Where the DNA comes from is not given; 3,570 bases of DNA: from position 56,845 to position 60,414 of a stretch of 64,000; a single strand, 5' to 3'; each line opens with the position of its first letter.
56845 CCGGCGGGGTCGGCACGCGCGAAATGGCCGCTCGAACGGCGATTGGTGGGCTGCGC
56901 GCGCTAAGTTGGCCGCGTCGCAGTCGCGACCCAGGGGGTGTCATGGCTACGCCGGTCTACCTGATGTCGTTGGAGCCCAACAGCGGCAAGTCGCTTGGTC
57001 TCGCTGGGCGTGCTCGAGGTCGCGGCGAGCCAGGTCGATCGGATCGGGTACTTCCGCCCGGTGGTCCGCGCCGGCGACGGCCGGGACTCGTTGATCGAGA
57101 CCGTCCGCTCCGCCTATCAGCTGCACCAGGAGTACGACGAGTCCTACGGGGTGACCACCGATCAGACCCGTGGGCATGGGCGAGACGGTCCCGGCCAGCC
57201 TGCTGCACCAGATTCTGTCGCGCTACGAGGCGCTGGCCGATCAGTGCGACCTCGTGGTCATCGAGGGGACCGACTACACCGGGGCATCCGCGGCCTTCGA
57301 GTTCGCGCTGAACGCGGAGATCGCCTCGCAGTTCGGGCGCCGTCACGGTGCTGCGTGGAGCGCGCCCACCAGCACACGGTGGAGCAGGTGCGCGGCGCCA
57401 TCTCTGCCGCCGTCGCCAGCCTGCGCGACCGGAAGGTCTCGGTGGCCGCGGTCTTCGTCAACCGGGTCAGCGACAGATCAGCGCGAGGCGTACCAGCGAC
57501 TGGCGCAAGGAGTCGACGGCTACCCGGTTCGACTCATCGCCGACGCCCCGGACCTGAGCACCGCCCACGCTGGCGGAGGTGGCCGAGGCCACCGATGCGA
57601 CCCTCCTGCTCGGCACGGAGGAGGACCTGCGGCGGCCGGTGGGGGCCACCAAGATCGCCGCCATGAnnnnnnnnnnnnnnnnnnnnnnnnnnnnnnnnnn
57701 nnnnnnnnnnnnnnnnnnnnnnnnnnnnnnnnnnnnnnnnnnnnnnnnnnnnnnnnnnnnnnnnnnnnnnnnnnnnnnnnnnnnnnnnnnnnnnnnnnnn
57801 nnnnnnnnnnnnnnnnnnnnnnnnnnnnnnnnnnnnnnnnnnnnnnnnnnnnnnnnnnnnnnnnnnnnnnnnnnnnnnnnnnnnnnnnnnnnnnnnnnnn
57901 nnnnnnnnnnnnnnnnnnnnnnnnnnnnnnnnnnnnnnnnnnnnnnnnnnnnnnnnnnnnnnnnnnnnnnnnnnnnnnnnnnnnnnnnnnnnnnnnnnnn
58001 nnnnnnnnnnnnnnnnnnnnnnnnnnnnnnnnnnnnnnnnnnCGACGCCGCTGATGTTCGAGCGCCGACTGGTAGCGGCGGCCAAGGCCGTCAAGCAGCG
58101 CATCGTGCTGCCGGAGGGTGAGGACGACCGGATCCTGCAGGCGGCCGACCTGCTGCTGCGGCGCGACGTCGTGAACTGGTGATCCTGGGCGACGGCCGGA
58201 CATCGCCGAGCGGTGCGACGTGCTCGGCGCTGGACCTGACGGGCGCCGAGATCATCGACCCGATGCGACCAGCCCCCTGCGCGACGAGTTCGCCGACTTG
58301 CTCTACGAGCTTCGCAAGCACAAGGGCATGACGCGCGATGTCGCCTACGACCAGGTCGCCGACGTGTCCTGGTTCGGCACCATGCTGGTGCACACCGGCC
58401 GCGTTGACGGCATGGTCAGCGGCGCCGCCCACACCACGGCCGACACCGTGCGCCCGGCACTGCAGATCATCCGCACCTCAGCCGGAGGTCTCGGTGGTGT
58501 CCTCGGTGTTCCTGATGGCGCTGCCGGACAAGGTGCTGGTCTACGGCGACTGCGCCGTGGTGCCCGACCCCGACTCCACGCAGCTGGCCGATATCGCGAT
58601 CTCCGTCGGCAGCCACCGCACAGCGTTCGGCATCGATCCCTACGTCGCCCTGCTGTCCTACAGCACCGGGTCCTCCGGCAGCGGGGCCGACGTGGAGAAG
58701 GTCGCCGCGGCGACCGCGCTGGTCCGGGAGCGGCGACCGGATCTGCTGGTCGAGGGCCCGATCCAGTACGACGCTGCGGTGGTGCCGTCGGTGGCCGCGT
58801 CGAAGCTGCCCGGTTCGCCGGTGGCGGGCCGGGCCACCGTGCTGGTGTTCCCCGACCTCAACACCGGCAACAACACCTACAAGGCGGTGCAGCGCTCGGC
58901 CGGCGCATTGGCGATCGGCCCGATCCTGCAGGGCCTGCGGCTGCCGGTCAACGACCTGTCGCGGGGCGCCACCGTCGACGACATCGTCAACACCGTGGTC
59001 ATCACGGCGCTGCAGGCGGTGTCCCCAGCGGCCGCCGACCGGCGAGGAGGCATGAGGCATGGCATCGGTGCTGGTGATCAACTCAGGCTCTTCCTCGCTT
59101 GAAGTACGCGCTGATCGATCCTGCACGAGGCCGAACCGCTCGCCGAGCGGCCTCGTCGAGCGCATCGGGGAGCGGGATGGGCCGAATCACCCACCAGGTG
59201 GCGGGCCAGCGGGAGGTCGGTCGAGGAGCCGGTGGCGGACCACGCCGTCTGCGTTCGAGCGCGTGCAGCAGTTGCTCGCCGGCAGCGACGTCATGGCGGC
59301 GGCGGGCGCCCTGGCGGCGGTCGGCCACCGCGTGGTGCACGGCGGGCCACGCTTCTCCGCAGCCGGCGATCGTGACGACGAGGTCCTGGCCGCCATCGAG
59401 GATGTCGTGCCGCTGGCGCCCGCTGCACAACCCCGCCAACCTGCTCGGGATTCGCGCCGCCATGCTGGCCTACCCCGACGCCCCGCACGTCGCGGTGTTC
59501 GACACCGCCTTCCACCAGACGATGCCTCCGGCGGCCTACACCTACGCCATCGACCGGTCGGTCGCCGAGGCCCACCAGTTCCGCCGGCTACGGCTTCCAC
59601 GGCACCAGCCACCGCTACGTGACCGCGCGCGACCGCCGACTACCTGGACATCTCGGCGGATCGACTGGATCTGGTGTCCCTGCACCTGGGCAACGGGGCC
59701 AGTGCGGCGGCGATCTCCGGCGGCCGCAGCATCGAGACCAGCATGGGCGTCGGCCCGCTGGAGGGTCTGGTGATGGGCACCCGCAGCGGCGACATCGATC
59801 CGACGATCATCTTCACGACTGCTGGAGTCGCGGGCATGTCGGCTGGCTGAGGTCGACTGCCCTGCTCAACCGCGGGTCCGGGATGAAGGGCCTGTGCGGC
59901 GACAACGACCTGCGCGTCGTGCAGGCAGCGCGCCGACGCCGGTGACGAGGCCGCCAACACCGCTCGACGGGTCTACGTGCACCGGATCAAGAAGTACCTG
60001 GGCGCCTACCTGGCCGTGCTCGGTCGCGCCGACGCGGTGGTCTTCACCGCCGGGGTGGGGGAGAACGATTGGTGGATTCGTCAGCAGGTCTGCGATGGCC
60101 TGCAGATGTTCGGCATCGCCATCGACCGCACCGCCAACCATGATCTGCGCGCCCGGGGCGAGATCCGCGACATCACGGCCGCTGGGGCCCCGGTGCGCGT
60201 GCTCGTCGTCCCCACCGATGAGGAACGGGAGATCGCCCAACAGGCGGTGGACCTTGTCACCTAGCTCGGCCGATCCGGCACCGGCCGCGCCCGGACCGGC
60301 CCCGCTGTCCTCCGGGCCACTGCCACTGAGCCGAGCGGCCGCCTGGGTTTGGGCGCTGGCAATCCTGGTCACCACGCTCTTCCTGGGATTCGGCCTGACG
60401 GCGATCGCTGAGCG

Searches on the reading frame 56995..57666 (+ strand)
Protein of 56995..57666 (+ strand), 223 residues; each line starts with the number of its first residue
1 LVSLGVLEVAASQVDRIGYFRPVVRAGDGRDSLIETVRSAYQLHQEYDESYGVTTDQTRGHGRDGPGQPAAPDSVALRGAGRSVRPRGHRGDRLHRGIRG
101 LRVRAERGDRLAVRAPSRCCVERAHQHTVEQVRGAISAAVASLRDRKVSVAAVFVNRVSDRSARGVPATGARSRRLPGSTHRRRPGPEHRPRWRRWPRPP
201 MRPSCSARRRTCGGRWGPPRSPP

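Call 90: search_protein_families(library=pfam, proteins=[window:56995-57666:+], max_evalue=0.001)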
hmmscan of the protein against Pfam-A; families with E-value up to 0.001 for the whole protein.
window:56995-57666:+ (223 aa): 1 family
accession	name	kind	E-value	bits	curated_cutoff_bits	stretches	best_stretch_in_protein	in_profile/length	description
PF13500.12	AAA_26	-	0.00043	20.7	27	0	2-55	17-69/198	AAA domain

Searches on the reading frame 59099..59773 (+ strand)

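Call 90: search_protein_families(library=pfam, proteins=[window:59099-59773:+], max_evalue=0.001)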
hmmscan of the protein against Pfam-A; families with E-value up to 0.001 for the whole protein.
window:59099-59773:+ (224 aa): 1 family
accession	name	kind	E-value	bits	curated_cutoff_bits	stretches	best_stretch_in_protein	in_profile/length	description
PF00871.23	Acetate_kinase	-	1e-18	67.7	22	1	101-163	112-174/392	Acetokinase family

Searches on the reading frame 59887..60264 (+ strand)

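Call 90: search_protein_families(library=pfam, proteins=[window:59887-60264:+], max_evalue=0.001)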
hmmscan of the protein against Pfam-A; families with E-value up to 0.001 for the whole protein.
window:59887-60264:+ (125 aa): 1 family
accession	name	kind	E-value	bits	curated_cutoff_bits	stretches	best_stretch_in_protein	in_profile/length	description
PF00871.23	Acetate_kinase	-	4.7e-27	95.1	22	1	13-118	286-392/392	Acetokinase family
